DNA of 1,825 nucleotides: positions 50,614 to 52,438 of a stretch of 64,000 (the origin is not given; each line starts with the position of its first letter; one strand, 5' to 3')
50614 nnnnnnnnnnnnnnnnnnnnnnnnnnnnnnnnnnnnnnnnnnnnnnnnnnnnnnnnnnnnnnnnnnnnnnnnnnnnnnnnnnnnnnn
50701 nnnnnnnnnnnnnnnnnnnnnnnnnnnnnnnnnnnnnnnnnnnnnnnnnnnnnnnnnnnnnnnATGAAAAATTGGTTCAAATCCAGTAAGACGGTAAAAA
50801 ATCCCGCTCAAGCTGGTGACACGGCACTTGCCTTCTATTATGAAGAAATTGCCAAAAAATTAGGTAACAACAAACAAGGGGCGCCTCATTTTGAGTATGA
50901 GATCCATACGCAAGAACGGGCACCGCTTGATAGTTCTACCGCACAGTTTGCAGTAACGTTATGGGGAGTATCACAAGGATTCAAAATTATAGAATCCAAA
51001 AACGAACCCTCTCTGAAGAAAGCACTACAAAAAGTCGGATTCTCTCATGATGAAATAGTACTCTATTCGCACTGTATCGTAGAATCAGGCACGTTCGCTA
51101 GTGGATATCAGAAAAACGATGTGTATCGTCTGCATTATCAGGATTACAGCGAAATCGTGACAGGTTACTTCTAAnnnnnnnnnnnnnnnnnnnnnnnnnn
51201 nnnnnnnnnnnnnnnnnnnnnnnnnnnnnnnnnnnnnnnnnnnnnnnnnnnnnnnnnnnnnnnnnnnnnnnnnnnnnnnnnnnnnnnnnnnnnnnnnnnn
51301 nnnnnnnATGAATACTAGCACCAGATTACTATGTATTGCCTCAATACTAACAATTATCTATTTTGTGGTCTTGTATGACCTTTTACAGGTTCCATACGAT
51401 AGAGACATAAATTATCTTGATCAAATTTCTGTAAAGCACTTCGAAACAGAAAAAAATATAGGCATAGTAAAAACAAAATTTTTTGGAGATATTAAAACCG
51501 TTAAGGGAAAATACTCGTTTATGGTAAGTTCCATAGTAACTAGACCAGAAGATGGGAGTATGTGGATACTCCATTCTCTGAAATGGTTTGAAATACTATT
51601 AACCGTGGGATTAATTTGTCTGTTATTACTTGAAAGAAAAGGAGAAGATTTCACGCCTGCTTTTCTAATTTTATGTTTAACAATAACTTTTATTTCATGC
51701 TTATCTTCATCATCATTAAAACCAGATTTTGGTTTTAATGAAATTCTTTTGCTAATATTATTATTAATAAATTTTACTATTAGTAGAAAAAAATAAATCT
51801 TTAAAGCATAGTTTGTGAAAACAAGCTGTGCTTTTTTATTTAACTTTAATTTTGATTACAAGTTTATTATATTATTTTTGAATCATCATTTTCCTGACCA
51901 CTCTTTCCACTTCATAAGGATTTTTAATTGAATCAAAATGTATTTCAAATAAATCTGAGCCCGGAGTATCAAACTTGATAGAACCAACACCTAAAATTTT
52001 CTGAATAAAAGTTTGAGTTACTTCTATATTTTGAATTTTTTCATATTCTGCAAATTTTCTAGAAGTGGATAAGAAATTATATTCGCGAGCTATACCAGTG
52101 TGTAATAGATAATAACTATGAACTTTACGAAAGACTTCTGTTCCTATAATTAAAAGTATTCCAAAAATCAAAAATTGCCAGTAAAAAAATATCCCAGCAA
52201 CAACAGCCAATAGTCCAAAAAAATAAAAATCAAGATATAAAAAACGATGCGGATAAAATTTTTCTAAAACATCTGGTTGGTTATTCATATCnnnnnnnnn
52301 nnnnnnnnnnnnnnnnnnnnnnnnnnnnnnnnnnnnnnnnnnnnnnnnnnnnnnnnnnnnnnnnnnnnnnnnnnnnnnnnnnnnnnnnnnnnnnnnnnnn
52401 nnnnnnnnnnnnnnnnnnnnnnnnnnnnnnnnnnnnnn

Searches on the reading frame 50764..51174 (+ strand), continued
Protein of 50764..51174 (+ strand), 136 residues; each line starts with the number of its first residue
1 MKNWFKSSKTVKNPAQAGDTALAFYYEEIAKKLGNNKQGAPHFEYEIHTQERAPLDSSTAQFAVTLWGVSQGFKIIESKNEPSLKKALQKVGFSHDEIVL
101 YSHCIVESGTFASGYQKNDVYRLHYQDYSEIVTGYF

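Call 58: find_encoding_contigs(protein=P0019, flank=4000, max_places=2)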
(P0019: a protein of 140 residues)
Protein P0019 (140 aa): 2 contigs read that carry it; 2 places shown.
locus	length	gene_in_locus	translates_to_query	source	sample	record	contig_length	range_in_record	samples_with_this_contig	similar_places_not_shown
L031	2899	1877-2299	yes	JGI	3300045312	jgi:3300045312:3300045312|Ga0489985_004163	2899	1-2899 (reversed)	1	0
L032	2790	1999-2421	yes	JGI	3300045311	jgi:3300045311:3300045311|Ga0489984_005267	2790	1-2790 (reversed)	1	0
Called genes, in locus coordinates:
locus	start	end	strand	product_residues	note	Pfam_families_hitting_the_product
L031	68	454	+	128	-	PF02308:MgtC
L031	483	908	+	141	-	PF08570:DUF1761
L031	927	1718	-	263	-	-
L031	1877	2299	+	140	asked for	-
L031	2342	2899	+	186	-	?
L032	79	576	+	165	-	PF02308:MgtC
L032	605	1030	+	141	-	PF08570:DUF1761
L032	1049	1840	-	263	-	-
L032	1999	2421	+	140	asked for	-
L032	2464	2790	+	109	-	?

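Call 78: search_protein_families(library=phrogs, proteins=[window:50764-51174:+, L006:6622-7797:+, L001:4941-5789:-], max_evalue=0.01)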
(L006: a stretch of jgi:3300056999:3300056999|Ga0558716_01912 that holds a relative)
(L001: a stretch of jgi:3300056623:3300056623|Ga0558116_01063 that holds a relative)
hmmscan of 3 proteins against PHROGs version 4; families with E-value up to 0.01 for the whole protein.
window:50764-51174:+ (136 aa): 0 families

L006:6622-7797:+ (391 aa): 0 families

L001:4941-5789:- (282 aa): 1 family
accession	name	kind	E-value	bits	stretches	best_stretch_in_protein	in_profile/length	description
phrog_2206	-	DNA, RNA and nucleotide metabolism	0.0048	14.8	1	39-236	2020-2222/3406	virion RNA polymerase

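Call 79: search_protein_families(library=padloc, proteins=[window:50764-51174:+, L006:6622-7797:+, L001:4941-5789:-], max_evalue=0.01)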
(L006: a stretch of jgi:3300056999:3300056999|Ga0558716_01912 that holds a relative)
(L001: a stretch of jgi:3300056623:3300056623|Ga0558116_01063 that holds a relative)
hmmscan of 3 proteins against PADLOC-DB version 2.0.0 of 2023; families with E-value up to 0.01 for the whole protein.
window:50764-51174:+ (136 aa): 0 families

L006:6622-7797:+ (391 aa): 0 families

L001:4941-5789:- (282 aa): 0 families

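Call 83: fold_search(model_id=the predicted structure, library=viral)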
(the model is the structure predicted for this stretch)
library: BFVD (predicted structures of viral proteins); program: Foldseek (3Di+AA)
matches with E <= 10: 605; with E <= 0.001: 0
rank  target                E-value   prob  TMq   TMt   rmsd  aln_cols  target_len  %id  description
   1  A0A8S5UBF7            4.9e-03  0.80  0.31  0.21   8.2       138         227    9  Neurotoxin [Podoviridae sp. ctZkC8]
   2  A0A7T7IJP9            1.4e-02  0.57  0.32  0.21  21.3       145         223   10  (no name in the UniProt tables at hand)
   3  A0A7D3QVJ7            7.3e-02  0.77  0.32  0.40   4.7        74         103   18  Uncharacterized protein [Fadolivirus FV1/VV64]
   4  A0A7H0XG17            7.8e-02  0.54  0.28  0.23   5.4        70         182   14  Uncharacterized protein [Pseudomonas phage phiK7A1]
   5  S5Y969                1.0e-01  0.25  0.26  0.19   8.9        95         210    9  Uncharacterized protein [Mycobacterium phage Catdawg]
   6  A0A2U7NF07            1.0e-01  0.10  0.20  0.20  17.4       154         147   10  Uncharacterized protein [Pseudomonas phage PspYZU05]
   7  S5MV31                1.2e-01  0.47  0.30  0.46   9.4        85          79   16  Uncharacterized protein [Sinorhizobium phage phiM12]
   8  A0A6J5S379            1.2e-01  0.47  0.36  0.42   7.7       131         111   13  Uncharacterized protein [uncultured Caudovirales phage]
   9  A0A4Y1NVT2            1.3e-01  0.16  0.25  0.29   7.3        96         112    9  Uncharacterized protein [Pelagibacter phage HTVC025P]
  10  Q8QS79                1.6e-01  0.08  0.20  0.15  16.2       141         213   10  Membrane glycoprotein UL7 [Panine betaherpesvirus 2]
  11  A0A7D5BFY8            2.1e-01  0.57  0.32  0.54   3.5        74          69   18  Uncharacterized protein [Stenotrophomonas phage vB_SmaS-AXL_3]
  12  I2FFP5                2.1e-01  0.21  0.34  0.13  11.5       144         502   14  p55 C-terminal domain-containing protein [Emaravirus fici]
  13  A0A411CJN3            2.6e-01  0.12  0.23  0.30   6.4        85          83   13  (no name in the UniProt tables at hand)
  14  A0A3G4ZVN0            2.6e-01  0.04  0.16  0.10  19.6       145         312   12  Uncharacterized protein (Fragment) [Edafosvirus sp.]
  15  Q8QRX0                2.7e-01  0.14  0.29  0.13   9.8       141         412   11  Membrane glycoprotein UL139 [Panine betaherpesvirus 2]
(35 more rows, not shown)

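Call 87: search_dna_similar(query=window:50764-51171:+, collection=phages, mode=protein, max_evalue=0.01)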
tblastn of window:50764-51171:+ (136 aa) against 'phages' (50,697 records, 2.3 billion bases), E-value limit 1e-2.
No match.

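Call 95: find_related_loci(query=A2, collection=viral_contigs, flank=6000)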
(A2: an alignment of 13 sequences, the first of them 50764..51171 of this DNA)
Query A2 (136 aa) in viral_contigs; peptide patterns used: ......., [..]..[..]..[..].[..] (x = any residue, [..] = any of these).
124 stretches matched a pattern, but none encodes a relative of the query by tblastn (E <= 1e-3).

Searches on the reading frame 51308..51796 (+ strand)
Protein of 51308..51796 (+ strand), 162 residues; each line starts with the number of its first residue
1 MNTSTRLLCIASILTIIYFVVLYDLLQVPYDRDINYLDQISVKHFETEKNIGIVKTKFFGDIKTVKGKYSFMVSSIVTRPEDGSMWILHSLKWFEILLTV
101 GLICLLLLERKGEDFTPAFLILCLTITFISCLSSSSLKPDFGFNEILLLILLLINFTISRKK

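Call 9: search_protein_families(library=pfam, proteins=[window:51308-51796:+], max_evalue=1)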
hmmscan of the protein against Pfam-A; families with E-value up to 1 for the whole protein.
window:51308-51796:+ (162 aa): 0 families

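Call 78: search_protein_families(library=phrogs, proteins=[window:51308-51796:+], max_evalue=0.01)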
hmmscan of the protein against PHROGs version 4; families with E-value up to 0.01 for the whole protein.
window:51308-51796:+ (162 aa): 0 families

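Call 79: search_protein_families(library=padloc, proteins=[window:51308-51796:+], max_evalue=0.01)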
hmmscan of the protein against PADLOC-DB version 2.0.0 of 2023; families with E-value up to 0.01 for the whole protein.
window:51308-51796:+ (162 aa): 0 families

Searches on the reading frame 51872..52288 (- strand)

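Call 9: search_protein_families(library=pfam, proteins=[window:51872-52288:-], max_evalue=1)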
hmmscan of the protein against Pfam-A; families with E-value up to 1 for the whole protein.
window:51872-52288:- (138 aa): 1 family
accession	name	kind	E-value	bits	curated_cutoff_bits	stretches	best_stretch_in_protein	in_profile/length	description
PF03703.20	bPH_2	-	1.5e-10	41.6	22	1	70-129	17-76/78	Bacterial PH domain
